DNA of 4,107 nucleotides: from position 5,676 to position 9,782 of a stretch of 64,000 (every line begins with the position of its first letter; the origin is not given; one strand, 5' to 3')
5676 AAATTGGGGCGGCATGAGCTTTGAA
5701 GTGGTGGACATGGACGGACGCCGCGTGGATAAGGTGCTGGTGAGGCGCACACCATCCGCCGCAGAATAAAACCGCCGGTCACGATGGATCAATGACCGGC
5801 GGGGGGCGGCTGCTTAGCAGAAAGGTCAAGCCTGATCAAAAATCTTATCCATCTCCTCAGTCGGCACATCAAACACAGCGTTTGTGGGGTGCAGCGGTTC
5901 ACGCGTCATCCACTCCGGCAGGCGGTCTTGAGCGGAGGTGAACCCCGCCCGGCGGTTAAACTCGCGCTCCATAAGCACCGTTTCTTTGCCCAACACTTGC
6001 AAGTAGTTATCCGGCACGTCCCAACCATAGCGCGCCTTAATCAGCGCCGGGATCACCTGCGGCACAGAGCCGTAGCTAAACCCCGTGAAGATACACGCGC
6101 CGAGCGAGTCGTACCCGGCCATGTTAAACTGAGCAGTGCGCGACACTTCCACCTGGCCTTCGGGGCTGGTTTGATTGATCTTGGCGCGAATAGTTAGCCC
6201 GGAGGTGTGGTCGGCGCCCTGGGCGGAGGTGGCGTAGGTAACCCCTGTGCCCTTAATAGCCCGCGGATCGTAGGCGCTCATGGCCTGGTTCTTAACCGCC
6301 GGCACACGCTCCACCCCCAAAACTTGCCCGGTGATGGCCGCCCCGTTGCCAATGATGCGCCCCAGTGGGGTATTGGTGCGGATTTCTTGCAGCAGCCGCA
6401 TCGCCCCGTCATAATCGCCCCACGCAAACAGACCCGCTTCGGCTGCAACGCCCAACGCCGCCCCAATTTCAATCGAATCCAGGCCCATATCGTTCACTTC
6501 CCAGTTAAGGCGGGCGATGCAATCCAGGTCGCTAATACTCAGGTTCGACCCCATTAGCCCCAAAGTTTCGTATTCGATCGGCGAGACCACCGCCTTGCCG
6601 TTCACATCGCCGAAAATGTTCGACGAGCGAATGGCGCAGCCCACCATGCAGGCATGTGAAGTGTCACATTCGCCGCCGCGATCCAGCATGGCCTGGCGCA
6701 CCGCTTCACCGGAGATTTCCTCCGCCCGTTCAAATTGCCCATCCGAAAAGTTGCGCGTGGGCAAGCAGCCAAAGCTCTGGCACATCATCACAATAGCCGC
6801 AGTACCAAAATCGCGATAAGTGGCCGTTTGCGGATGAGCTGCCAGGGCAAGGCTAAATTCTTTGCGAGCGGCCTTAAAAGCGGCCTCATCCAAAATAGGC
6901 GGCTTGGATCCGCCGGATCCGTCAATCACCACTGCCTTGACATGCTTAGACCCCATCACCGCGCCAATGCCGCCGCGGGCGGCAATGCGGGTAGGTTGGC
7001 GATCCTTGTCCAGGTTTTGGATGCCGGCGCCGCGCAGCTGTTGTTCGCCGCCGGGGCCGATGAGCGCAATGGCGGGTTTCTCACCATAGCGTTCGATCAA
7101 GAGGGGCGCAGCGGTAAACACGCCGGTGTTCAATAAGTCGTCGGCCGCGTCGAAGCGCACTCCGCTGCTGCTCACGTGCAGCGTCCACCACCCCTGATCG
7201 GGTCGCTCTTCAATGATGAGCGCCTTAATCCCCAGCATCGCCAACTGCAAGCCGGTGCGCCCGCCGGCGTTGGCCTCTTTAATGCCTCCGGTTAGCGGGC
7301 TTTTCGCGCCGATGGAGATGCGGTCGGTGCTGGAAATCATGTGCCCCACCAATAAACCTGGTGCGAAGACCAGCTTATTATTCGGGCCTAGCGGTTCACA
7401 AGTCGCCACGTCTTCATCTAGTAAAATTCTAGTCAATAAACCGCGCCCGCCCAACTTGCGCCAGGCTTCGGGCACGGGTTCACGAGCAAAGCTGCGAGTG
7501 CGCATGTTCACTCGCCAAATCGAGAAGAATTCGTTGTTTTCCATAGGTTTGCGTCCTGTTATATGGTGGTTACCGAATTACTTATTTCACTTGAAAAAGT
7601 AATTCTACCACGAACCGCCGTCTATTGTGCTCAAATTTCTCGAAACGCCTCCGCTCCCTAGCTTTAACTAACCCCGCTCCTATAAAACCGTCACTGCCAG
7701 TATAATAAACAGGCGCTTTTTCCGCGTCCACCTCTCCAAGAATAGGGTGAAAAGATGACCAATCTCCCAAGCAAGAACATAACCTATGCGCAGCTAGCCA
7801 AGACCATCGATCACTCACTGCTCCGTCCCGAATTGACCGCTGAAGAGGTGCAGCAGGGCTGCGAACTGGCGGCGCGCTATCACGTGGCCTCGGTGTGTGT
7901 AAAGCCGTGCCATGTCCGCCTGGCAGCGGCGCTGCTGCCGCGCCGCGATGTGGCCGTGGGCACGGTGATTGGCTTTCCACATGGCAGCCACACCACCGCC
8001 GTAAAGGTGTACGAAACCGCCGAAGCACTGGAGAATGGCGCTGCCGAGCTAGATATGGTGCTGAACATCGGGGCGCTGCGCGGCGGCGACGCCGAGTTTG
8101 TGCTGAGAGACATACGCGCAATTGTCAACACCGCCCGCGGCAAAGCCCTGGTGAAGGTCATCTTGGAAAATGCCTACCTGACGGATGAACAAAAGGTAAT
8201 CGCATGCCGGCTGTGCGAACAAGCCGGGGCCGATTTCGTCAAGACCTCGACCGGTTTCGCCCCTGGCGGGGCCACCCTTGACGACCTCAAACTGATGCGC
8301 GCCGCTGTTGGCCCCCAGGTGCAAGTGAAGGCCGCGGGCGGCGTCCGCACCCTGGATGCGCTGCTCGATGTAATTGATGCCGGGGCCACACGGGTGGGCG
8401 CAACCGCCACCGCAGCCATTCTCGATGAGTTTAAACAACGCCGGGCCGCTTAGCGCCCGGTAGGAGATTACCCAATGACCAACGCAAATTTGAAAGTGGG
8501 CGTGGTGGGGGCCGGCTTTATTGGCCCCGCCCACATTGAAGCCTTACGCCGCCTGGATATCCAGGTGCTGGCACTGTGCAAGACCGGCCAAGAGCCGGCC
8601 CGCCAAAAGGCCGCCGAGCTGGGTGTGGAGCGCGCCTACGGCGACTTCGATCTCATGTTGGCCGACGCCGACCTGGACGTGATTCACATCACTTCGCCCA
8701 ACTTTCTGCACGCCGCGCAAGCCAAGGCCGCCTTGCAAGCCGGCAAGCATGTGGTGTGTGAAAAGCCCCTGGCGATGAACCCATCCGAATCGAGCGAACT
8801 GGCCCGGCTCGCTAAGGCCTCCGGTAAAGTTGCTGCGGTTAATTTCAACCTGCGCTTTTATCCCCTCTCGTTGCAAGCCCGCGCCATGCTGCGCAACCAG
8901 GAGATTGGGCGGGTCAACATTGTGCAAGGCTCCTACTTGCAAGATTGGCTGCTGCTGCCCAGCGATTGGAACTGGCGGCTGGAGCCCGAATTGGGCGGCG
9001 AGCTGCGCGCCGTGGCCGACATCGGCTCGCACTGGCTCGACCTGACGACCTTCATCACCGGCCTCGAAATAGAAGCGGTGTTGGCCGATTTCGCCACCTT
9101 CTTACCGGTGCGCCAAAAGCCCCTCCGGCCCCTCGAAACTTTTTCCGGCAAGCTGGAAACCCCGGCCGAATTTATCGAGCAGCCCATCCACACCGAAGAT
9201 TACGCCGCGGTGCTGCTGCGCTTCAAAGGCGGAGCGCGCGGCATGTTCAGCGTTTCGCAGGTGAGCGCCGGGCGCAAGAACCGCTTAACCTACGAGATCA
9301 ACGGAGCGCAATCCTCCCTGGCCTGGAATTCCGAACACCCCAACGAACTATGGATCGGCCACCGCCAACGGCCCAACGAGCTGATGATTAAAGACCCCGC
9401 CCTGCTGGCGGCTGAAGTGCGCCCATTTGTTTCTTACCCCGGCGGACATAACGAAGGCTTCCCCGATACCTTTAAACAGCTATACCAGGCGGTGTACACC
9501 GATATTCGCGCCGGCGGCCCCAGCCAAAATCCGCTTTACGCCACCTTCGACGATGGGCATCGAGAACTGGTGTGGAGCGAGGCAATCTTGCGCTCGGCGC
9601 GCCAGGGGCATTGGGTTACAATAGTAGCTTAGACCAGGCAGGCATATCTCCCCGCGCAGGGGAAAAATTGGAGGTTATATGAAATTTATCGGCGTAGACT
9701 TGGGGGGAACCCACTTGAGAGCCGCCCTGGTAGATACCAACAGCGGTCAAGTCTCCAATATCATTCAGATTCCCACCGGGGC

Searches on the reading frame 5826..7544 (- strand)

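Call 7: search_protein_families(library=pfam, proteins=[window:5826-7544:-])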
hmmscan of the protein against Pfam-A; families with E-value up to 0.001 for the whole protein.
window:5826-7544:- (572 aa): 2 families
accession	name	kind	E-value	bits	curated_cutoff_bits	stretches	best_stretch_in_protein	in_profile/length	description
PF01314.23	AFOR_C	-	8.1e-69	233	27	1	228-556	4-349/385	Aldehyde ferredoxin oxidoreductase, domains 2 & 3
PF02730.20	AFOR_N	-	8.7e-55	186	29.8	1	9-209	3-198/199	Aldehyde ferredoxin oxidoreductase, N-terminal domain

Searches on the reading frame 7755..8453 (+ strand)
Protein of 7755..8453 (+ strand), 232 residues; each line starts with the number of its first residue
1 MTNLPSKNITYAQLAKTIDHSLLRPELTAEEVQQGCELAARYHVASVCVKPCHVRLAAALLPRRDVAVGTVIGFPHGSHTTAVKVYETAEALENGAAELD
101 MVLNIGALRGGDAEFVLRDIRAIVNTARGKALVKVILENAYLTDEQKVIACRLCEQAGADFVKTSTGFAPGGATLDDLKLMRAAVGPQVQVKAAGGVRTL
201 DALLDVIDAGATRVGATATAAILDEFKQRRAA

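Call 7: search_protein_families(library=pfam, proteins=[window:7755-8453:+])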
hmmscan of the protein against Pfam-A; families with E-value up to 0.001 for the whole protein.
window:7755-8453:+ (232 aa): 1 family
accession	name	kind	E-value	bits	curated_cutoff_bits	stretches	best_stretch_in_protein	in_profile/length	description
PF01791.15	DeoC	-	4.8e-18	66.1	23.8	1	16-217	4-218/229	DeoC/LacD family aldolase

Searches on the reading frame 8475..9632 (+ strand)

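Call 7: search_protein_families(library=pfam, proteins=[window:8475-9632:+])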
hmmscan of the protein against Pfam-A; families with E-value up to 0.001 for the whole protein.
window:8475-9632:+ (385 aa): 5 families
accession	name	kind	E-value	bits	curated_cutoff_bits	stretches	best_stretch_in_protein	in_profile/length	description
PF01408.29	GFO_IDH_MocA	-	7.1e-29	101.4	24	1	6-124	1-120/120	Oxidoreductase family, NAD-binding Rossmann fold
PF22725.1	GFO_IDH_MocA_C3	-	8.3e-26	90.8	27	1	133-282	2-123/124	GFO/IDH/MocA C-terminal domain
PF02894.22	GFO_IDH_MocA_C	-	6.5e-21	75.6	22.9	1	136-383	1-218/218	Oxidoreductase family, C-terminal alpha/beta domain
PF03447.22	NAD_binding_3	-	9.9e-06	26.7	24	1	12-118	1-111/116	Homoserine dehydrogenase, NAD binding domain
PF02826.25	2-Hacid_dh_C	-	7.3e-05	22.7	25.1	1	5-74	36-101/178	D-isomer specific 2-hydroxyacid dehydrogenase, NAD binding domain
